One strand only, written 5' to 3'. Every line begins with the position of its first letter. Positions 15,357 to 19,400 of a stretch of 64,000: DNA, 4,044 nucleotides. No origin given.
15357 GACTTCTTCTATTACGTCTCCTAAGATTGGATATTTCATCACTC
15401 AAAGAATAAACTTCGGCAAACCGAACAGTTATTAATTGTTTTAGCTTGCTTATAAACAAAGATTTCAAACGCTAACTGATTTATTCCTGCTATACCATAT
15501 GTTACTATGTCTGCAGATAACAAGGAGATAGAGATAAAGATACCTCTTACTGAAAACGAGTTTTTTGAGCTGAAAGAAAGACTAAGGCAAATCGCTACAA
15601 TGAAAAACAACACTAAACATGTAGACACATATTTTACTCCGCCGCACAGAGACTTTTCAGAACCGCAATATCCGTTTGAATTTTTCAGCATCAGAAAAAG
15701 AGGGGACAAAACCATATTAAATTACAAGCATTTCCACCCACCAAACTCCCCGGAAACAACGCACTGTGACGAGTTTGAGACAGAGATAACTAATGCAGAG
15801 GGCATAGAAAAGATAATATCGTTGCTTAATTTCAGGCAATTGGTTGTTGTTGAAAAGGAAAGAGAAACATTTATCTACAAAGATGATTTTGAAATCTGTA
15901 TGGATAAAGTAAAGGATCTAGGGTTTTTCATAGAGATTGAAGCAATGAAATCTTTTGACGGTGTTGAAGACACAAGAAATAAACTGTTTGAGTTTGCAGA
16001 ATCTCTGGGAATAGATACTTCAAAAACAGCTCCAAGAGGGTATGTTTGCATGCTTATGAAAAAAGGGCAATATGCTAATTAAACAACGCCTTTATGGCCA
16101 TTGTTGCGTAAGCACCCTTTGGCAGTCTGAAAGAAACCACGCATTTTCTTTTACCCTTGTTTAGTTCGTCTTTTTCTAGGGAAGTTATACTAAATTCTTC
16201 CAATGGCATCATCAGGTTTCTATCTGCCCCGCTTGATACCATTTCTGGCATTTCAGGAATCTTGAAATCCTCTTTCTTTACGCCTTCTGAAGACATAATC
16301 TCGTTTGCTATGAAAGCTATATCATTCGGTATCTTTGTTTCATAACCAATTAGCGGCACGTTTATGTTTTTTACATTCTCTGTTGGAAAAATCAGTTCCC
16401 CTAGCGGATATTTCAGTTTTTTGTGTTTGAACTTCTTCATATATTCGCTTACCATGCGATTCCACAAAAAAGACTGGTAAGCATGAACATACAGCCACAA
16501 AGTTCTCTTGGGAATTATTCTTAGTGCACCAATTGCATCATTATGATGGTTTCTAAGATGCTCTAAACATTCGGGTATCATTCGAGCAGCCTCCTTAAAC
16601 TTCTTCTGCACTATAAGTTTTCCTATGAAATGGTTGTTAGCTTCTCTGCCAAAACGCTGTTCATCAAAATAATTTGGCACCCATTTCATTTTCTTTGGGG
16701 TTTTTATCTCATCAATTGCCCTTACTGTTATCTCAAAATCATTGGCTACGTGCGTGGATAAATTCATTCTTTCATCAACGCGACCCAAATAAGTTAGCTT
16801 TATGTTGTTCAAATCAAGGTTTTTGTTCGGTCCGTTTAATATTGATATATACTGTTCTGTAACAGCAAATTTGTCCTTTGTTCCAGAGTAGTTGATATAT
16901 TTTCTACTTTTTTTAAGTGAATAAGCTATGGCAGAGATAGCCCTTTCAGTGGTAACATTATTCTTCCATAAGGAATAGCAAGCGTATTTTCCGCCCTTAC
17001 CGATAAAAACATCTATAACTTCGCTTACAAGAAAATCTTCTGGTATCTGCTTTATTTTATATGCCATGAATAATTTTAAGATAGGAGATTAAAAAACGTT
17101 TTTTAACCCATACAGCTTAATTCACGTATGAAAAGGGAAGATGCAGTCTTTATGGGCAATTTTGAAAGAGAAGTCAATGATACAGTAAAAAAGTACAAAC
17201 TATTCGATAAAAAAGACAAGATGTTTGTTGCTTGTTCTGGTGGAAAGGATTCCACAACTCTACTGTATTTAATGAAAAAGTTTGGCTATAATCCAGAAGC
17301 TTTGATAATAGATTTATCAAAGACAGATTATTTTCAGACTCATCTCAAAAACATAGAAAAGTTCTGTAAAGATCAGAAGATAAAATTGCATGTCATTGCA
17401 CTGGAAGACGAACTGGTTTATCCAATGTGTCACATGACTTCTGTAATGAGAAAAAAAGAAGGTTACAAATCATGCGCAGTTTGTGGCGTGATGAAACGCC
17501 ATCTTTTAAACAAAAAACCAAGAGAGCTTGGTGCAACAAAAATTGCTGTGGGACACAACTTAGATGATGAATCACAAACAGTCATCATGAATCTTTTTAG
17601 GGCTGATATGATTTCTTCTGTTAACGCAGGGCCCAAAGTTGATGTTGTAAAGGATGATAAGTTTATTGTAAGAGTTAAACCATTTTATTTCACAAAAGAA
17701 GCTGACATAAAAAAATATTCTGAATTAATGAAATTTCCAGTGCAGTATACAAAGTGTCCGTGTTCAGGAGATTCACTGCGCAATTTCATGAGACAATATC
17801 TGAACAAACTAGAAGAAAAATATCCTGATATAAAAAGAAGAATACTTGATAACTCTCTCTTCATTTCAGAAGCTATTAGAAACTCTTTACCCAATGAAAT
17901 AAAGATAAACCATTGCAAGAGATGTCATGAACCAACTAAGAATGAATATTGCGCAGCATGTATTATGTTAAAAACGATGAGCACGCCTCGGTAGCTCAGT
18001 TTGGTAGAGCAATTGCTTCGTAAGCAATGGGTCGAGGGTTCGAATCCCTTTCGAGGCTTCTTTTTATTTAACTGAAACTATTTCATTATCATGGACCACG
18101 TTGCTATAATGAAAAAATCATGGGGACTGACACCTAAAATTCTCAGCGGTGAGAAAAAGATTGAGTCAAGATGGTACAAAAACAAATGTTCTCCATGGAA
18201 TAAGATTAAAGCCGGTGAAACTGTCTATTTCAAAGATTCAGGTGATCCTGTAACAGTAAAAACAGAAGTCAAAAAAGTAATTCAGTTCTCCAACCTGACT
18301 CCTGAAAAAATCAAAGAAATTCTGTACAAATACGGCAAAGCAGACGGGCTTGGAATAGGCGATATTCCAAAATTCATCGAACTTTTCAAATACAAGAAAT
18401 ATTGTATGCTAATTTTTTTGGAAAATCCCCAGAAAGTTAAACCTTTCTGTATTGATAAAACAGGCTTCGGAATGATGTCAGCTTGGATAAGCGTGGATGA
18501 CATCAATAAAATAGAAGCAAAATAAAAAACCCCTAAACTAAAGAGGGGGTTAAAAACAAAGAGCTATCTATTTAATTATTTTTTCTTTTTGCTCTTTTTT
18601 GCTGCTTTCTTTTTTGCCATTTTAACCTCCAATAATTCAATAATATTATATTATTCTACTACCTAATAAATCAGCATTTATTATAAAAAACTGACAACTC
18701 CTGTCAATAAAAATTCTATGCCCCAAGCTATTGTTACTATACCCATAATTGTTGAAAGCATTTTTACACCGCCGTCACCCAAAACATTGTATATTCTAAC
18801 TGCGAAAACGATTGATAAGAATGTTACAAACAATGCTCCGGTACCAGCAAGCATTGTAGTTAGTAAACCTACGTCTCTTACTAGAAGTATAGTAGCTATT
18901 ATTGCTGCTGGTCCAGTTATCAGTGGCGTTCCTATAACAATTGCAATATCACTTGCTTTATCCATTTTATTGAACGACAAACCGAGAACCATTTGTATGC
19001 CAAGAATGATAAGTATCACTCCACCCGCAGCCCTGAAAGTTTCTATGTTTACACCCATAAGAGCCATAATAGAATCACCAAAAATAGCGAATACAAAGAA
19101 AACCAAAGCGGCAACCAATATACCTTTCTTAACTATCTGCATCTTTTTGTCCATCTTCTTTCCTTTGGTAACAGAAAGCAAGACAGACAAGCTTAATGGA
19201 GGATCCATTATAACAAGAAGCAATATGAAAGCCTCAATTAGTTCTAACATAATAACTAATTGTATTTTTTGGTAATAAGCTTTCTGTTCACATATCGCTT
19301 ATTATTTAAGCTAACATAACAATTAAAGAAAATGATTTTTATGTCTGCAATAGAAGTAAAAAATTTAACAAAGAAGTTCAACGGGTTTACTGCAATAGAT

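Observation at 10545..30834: Dispersed ~35-40-nt hairpin repeat family found both in intergenic DNA and inside tRNA introns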

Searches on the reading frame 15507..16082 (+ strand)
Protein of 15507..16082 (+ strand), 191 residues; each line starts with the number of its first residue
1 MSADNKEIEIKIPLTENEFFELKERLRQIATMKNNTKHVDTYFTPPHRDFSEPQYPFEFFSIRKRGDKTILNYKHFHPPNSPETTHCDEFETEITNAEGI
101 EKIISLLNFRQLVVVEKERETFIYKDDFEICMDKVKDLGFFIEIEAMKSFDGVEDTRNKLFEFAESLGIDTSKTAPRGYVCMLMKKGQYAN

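Call 31: search_protein_families(library=pfam, proteins=[window:15507-16082:+], max_evalue=0.001)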
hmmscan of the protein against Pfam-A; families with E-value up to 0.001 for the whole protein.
window:15507-16082:+ (191 aa): 1 family
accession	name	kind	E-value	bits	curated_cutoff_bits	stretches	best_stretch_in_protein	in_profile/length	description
PF01928.26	CYTH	-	3.9e-19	69.6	23.2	1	5-179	1-179/179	CYTH domain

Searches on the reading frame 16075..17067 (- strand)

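Call 50: search_protein_families(library=pfam, proteins=[window:16075-17067:-], max_evalue=0.001)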
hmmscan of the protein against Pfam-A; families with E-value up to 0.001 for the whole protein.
window:16075-17067:- (330 aa): 1 family
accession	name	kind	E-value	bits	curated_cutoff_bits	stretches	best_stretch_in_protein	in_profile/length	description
PF01142.23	TruD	-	1.9e-68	231.7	27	2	4-163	17-195/412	tRNA pseudouridine synthase D (TruD)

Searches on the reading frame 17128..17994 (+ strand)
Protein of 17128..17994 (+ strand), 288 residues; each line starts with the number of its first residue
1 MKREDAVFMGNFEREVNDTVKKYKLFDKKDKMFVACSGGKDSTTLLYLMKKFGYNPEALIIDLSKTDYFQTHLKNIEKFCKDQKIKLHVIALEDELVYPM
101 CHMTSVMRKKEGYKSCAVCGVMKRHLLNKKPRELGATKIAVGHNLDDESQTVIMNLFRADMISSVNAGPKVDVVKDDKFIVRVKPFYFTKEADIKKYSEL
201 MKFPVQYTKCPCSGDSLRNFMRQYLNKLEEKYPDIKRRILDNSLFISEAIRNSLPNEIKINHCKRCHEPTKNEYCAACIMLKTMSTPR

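Call 50: search_protein_families(library=pfam, proteins=[window:17128-17994:+], max_evalue=0.001)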
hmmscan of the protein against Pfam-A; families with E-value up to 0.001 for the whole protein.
window:17128-17994:+ (288 aa): 4 families
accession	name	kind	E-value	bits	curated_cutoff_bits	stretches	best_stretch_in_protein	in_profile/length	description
PF01171.26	ATP_bind_3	-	4.1e-13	49.9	27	1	32-222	2-180/182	PP-loop family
PF01507.26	PAPS_reduct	-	8e-07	29.7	22.5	1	32-205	2-156/175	Phosphoadenosine phosphosulfate reductase domain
PF06508.19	QueC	-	5.9e-05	23.1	22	1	33-93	3-61/210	Queuosine biosynthesis protein QueC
PF03054.22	tRNA_Me_trans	-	0.00049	20.2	20.6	1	31-146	2-129/202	tRNA methyl transferase HUP domain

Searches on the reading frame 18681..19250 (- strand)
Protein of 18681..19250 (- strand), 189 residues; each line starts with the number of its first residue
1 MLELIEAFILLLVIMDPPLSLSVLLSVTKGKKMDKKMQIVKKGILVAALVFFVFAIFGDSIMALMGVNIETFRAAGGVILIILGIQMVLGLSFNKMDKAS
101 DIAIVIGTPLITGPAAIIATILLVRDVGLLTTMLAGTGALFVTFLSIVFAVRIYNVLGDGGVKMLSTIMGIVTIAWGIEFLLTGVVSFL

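Call 50: search_protein_families(library=pfam, proteins=[window:18681-19250:-], max_evalue=0.001)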
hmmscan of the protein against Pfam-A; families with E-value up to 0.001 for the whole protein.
window:18681-19250:- (189 aa): 1 family
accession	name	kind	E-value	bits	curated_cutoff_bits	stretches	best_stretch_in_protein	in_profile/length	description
PF01914.23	MarC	-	2.1e-29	102.9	23.9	1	3-187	3-201/203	MarC family integral membrane protein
